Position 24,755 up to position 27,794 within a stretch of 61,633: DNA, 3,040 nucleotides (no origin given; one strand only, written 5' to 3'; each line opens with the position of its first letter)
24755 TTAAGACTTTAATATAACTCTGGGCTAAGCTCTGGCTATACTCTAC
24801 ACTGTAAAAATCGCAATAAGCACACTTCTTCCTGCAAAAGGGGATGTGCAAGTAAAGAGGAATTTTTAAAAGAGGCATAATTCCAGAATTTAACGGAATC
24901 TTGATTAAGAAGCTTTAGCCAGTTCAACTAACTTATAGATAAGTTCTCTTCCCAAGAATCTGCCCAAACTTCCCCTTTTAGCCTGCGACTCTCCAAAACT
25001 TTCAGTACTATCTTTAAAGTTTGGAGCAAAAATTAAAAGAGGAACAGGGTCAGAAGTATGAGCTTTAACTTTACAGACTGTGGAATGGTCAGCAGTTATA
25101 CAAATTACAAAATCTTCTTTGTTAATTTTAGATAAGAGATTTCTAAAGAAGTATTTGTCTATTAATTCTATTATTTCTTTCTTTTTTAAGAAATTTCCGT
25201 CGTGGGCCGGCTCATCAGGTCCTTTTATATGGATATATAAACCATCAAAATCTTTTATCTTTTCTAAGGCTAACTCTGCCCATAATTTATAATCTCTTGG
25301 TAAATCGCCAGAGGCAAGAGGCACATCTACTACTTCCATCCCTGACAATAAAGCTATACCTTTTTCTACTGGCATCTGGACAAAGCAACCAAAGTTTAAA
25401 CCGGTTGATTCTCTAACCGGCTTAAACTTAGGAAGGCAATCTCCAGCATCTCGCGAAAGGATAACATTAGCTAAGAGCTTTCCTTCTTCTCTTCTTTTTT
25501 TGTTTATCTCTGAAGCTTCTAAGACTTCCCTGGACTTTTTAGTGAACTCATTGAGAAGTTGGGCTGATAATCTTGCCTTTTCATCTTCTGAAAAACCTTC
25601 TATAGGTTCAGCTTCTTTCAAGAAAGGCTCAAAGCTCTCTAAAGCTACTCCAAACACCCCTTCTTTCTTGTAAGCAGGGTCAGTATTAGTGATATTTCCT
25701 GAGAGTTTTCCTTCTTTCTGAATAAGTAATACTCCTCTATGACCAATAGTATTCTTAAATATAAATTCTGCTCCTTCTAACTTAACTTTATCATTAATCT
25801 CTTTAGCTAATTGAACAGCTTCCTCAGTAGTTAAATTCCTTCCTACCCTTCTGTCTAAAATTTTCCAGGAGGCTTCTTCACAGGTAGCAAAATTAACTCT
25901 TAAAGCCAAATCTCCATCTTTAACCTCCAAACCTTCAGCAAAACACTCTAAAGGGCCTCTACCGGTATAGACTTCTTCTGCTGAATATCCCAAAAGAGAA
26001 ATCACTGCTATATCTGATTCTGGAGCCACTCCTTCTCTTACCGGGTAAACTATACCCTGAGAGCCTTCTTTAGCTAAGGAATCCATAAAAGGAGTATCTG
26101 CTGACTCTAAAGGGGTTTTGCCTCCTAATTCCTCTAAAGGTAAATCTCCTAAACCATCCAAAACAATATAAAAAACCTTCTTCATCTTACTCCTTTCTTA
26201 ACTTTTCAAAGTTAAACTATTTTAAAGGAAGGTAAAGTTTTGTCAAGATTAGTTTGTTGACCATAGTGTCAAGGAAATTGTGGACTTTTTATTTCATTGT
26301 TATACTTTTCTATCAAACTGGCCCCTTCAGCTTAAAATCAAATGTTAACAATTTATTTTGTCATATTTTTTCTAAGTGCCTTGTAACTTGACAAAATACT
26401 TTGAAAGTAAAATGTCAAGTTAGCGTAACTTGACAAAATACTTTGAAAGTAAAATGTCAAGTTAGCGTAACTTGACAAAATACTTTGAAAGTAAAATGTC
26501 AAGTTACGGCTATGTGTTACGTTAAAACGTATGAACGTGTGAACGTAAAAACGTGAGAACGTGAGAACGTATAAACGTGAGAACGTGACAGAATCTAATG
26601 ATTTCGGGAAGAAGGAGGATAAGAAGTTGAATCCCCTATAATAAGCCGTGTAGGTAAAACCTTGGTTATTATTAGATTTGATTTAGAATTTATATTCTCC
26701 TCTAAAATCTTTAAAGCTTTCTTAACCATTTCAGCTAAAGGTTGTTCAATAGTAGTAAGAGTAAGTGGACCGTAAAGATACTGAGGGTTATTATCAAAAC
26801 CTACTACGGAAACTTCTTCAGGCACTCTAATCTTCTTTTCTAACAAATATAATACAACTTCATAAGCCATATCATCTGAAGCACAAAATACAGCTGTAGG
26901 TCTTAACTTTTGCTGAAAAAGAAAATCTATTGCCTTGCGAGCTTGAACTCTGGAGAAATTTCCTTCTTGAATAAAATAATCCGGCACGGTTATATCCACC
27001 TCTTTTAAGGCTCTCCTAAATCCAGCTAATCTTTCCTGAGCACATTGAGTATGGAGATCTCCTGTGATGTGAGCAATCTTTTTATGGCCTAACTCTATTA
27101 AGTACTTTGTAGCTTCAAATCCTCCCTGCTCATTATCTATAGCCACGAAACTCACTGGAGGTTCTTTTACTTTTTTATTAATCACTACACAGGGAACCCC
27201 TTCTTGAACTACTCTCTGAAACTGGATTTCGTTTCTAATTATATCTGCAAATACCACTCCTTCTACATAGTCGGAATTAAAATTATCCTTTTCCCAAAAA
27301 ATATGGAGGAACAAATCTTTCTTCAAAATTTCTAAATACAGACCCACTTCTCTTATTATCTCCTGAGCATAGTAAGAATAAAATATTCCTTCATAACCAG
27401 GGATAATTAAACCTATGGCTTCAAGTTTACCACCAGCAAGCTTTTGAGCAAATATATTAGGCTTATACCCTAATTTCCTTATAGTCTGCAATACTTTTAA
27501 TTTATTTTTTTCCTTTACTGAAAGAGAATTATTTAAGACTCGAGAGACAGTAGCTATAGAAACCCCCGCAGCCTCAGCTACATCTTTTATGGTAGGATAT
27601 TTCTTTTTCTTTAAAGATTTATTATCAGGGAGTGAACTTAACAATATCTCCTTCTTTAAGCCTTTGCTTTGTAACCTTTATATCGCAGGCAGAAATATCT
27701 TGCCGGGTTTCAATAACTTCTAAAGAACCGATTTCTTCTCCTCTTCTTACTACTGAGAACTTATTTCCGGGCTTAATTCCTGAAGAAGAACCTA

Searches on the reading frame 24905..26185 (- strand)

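Call 13: search_protein_families(library=pfam, proteins=[window:24905-26185:-])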
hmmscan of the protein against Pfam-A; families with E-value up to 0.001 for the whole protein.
window:24905-26185:- (426 aa): 2 families
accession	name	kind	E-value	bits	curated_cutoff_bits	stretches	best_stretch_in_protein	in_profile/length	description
PF10143.14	PhosphMutase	-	1.3e-46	159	21.5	1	38-228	1-170/170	2,3-bisphosphoglycerate-independent phosphoglycerate mutase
PF01676.23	Metalloenzyme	-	3.5e-34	118.9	24.3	1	2-410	1-240/252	Metalloenzyme superfamily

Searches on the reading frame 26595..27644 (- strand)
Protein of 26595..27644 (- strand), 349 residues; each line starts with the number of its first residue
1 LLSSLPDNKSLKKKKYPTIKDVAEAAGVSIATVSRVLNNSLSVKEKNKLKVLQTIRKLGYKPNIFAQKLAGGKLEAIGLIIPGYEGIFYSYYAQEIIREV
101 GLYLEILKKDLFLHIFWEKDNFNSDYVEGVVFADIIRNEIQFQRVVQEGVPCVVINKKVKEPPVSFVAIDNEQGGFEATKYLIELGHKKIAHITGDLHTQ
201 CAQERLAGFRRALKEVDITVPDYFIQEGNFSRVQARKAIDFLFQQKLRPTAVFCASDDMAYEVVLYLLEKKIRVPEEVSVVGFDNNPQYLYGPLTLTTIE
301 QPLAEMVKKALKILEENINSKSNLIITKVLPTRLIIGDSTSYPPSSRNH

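Call 13: search_protein_families(library=pfam, proteins=[window:26595-27644:-])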
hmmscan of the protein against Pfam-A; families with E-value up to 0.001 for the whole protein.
window:26595-27644:- (349 aa): 4 families
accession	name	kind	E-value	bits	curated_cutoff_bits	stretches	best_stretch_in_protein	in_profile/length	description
PF13377.12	Peripla_BP_3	-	8.7e-33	114.2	26.5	1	180-340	2-167/167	Periplasmic binding protein-like domain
PF00356.27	LacI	-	1e-19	70.5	27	1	18-63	1-46/46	Bacterial regulatory proteins, lacI family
PF00532.27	Peripla_BP_1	-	3.8e-17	63.1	22.2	1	127-323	58-270/281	Periplasmic binding proteins and sugar binding domain of LacI family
PF13407.12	Peripla_BP_4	-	5.1e-17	62.7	35.1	1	142-290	73-223/258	Periplasmic binding protein domain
